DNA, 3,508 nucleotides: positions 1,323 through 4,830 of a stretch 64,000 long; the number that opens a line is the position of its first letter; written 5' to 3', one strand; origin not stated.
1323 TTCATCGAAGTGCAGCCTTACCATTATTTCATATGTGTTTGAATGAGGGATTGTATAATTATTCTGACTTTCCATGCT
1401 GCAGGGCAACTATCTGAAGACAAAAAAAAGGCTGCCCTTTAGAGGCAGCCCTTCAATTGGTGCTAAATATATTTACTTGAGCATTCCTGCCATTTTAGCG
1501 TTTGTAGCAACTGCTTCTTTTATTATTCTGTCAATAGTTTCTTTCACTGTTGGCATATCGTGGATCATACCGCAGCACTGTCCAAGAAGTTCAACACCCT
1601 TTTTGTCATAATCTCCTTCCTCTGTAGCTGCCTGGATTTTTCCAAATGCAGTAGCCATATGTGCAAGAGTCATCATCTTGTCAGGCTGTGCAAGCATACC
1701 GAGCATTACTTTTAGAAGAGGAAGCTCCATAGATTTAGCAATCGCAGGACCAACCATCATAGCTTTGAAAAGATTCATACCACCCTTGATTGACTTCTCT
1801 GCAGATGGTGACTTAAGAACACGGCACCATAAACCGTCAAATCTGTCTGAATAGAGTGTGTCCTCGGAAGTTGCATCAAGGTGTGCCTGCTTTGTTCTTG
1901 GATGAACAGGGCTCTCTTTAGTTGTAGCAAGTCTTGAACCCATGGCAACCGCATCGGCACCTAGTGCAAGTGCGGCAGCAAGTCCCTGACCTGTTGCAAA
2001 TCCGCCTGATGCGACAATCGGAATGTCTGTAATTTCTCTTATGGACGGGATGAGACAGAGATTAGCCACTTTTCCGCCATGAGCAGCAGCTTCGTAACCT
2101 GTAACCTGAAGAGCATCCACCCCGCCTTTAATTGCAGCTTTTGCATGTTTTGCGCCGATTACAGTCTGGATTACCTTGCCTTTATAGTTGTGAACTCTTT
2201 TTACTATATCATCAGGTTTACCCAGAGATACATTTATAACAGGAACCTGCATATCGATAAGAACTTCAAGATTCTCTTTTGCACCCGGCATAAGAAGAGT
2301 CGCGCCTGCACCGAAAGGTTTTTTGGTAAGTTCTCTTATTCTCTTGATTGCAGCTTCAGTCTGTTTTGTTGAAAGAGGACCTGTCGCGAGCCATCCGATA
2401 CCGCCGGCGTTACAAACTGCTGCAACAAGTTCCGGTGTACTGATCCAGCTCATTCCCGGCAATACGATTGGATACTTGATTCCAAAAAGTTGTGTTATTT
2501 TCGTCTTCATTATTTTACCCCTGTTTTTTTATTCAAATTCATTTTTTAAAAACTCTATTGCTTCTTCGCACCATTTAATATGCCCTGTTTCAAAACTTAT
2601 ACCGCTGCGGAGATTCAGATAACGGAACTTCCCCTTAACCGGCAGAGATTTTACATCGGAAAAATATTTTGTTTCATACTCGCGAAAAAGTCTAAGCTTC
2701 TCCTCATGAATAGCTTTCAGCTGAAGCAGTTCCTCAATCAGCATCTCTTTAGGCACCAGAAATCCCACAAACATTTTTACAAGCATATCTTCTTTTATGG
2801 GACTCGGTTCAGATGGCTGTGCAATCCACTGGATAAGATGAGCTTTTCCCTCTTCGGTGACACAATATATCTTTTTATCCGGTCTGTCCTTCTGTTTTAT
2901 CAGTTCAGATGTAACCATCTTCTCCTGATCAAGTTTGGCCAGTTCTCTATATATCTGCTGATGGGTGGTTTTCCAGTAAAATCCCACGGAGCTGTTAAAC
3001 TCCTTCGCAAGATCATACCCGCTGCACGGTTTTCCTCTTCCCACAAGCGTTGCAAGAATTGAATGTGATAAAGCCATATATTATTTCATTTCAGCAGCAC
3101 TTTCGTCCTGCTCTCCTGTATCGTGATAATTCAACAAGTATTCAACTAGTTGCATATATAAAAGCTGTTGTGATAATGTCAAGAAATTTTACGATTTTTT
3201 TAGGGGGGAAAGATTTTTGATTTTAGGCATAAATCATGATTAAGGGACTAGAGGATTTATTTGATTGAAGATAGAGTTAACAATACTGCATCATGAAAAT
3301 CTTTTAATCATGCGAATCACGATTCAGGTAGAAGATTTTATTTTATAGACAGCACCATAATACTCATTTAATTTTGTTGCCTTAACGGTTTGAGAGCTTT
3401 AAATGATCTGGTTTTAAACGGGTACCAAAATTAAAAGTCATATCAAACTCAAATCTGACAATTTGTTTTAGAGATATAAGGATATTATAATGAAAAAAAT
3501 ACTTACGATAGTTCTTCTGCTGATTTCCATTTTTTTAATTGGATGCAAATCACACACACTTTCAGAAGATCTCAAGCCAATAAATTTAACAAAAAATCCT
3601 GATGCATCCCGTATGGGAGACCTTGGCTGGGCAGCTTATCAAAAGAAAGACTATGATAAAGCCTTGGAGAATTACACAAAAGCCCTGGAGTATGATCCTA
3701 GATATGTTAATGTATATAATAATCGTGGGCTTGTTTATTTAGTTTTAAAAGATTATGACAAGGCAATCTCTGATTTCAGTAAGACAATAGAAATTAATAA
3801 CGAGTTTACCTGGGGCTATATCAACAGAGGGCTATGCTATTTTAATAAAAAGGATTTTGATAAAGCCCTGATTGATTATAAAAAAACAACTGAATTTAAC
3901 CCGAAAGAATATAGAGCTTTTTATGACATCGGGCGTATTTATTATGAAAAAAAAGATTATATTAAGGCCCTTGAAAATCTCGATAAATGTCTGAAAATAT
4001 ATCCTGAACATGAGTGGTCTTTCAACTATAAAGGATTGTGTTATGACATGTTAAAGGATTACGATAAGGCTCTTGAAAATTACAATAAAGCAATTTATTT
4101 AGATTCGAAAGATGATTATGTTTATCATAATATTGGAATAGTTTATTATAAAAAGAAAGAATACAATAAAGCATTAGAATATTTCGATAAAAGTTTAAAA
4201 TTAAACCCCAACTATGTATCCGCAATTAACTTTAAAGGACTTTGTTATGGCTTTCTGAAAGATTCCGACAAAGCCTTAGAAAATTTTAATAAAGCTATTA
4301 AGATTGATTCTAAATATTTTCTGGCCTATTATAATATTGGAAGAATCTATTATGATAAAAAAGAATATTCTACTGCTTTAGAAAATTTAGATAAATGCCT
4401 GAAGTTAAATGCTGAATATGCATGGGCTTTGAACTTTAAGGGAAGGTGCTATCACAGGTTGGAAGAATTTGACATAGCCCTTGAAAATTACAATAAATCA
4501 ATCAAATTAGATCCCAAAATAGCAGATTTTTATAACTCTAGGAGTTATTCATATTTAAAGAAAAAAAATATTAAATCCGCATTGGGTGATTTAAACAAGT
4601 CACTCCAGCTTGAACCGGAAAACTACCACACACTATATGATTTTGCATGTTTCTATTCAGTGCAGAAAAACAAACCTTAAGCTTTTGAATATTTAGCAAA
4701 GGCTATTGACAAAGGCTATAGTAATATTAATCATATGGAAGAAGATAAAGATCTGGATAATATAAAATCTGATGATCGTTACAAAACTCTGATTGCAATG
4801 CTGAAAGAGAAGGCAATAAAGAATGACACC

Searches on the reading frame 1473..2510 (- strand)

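Call 38: search_protein_families(library=ncbifam, proteins=[window:1473-2510:-], max_evalue=0.00001)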
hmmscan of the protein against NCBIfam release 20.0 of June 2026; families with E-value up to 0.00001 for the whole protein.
window:1473-2510:- (345 aa): 5 families
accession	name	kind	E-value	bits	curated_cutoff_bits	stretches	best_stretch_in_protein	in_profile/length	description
TIGR03151.1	enACPred_II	equivalog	1.8e-62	211.4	453.1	1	2-336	1-303/307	enoyl-[acyl-carrier-protein] reductase FabK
TIGR01302.1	IMP_dehydrog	equivalog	6.5e-10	38.4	481.5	1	147-206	312-371/450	IMP dehydrogenase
TIGR02814.1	pfaD_fam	subfamily_domain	1.7e-09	37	449.25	0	5-74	11-81/444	PfaD family polyunsaturated fatty acid/polyketide biosynthesis protein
NF002231.0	PRK01130.1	subfamily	3.3e-06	26.3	189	1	100-198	116-217/230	putative N-acetylmannosamine-6-phosphate 2-epimerase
NF005311.0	PRK06843.1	equivalog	8.2e-06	25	779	0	133-202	227-296/404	inosine 5-monophosphate dehydrogenase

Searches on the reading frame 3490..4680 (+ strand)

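Call 38: search_protein_families(library=ncbifam, proteins=[window:3490-4680:+], max_evalue=0.00001)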
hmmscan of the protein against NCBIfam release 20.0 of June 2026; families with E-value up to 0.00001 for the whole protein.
window:3490-4680:+ (396 aa): 28 families (the best 25 are shown)
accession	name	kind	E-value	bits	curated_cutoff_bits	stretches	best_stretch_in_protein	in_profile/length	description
NF040959.1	MamA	equivalog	9.1e-43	146.1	200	3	114-238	78-202/204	magnetosome protein MamA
TIGR02917.1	PEP_TPR_lipo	equivalog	1.5e-42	145.6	312.2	2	112-378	130-396/899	XrtA/PEP-CTERM system TPR-repeat protein PrsT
TIGR02521.1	type_IV_pilW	equivalog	1.1e-40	139.6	154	3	148-296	38-188/234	type IV pilus biogenesis/stability protein PilW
NF008391.2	PRK11189.1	equivalog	3.5e-29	102.3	250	3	60-139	86-165/297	lipoprotein NlpI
TIGR02552.1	LcrH_SycD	equivalog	6.5e-29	100.4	104.8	1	182-239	59-116/136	SycD/LcrH family type III secretion system chaperone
NF047558.1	TPR_END_plus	domain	1.1e-28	98.9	32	0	279-311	1-34/56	TPR end-of-group domain-containing protein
NF047371.1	FlcA_CTERM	equivalog_domain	1e-26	93.6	300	2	185-241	449-505/646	periplasmic flagellar collar protein FlcA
NF002725.1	PRK02603.1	equivalog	5.1e-24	85.2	143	1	179-255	39-118/173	photosystem I assembly protein Ycf3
TIGR00990.1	3a0801s09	subfamily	4.1e-23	81.9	757.25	3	47-125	135-451/615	mitochondrial import receptor subunit TOM70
NF033758.1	gliding_GltE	equivalog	4.4e-23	81.9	225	2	256-357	235-336/411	adventurous gliding motility TPR repeat lipoprotein GltE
NF033762.1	social_mot_Tgl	equivalog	8.3e-21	74.5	225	1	2-198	2-193/252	social motility TPR repeat lipoprotein Tgl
NF008753.0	PRK11788.1-1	equivalog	1.6e-16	60.5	395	0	258-328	195-266/389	lipopolysaccharide assembly protein LapB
NF047507.1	TPR_BatC_Lepto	exception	5.3e-16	58.7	175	1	45-142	30-131/214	TPR repeat-containing protein BatC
NF011886.0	PRK15359.1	equivalog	1.4e-15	57.3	146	0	112-212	29-128/144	type III secretion system chaperone protein SscB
NF008756.0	PRK11788.1-4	equivalog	9.1e-13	48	474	1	191-332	123-270/389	lipopolysaccharide assembly protein LapB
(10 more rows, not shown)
